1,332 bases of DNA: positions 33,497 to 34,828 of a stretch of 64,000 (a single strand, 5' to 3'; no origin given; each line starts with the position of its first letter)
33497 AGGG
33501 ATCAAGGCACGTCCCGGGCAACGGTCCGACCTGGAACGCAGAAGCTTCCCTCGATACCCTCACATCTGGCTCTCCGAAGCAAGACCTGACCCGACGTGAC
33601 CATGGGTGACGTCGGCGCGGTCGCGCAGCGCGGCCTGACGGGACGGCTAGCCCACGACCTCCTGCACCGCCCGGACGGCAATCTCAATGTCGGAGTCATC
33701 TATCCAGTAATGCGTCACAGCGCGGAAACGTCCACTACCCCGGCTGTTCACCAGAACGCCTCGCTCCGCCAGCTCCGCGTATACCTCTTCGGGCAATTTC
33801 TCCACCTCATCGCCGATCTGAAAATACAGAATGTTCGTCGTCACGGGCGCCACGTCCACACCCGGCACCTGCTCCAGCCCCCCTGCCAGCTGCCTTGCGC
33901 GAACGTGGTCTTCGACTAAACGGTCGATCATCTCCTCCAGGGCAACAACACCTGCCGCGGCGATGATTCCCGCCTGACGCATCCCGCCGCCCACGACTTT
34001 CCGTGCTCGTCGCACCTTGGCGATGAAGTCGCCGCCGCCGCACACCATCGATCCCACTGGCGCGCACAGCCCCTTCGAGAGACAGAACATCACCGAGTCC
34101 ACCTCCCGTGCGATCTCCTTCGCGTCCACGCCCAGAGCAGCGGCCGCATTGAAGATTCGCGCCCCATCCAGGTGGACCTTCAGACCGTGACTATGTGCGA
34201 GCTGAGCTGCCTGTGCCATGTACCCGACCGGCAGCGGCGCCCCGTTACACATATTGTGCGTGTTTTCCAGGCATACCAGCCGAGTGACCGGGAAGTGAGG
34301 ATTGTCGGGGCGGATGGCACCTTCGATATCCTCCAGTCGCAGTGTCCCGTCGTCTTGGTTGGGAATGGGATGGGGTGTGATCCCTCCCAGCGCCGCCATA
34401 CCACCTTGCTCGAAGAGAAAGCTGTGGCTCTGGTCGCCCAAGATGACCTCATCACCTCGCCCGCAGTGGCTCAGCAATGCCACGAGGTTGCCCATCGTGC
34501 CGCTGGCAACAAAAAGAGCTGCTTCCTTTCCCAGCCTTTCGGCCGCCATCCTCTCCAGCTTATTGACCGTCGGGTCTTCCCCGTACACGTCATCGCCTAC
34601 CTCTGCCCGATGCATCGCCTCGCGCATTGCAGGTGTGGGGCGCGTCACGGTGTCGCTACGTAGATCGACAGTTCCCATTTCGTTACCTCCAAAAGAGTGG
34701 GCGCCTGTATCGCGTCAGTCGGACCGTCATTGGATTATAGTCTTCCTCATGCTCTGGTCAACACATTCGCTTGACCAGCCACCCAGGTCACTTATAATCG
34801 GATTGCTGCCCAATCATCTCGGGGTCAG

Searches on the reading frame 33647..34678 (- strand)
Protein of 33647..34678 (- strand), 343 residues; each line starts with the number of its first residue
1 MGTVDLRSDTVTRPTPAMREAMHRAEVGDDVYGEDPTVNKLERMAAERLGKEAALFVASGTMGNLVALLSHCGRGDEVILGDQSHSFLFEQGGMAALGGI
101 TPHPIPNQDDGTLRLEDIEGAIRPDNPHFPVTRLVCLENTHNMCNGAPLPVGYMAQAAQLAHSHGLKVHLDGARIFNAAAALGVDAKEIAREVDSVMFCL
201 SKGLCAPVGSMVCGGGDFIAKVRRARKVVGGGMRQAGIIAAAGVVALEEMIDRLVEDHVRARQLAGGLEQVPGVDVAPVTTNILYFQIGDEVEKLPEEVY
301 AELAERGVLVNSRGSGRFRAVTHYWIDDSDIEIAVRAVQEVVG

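Call 19: search_protein_families(library=pfam, proteins=[window:33647-34678:-], max_evalue=0.001)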
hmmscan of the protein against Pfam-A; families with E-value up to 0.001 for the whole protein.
window:33647-34678:- (343 aa): 4 families
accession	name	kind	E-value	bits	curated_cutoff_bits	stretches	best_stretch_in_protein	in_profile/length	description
PF01212.27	Beta_elim_lyase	-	8.9e-112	373.5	27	1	5-286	1-283/288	Beta-eliminating lyase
PF00155.27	Aminotran_1_2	-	3e-11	43.6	19.7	1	8-319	13-343/361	Aminotransferase class I and II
PF01041.23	DegT_DnrJ_EryC1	-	9.4e-07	28.8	19.8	1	34-177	22-151/360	DegT/DnrJ/EryC1/StrS aminotransferase family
PF00266.25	Aminotran_5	-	2.1e-05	24.1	21.5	1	54-210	64-208/371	Aminotransferase class-V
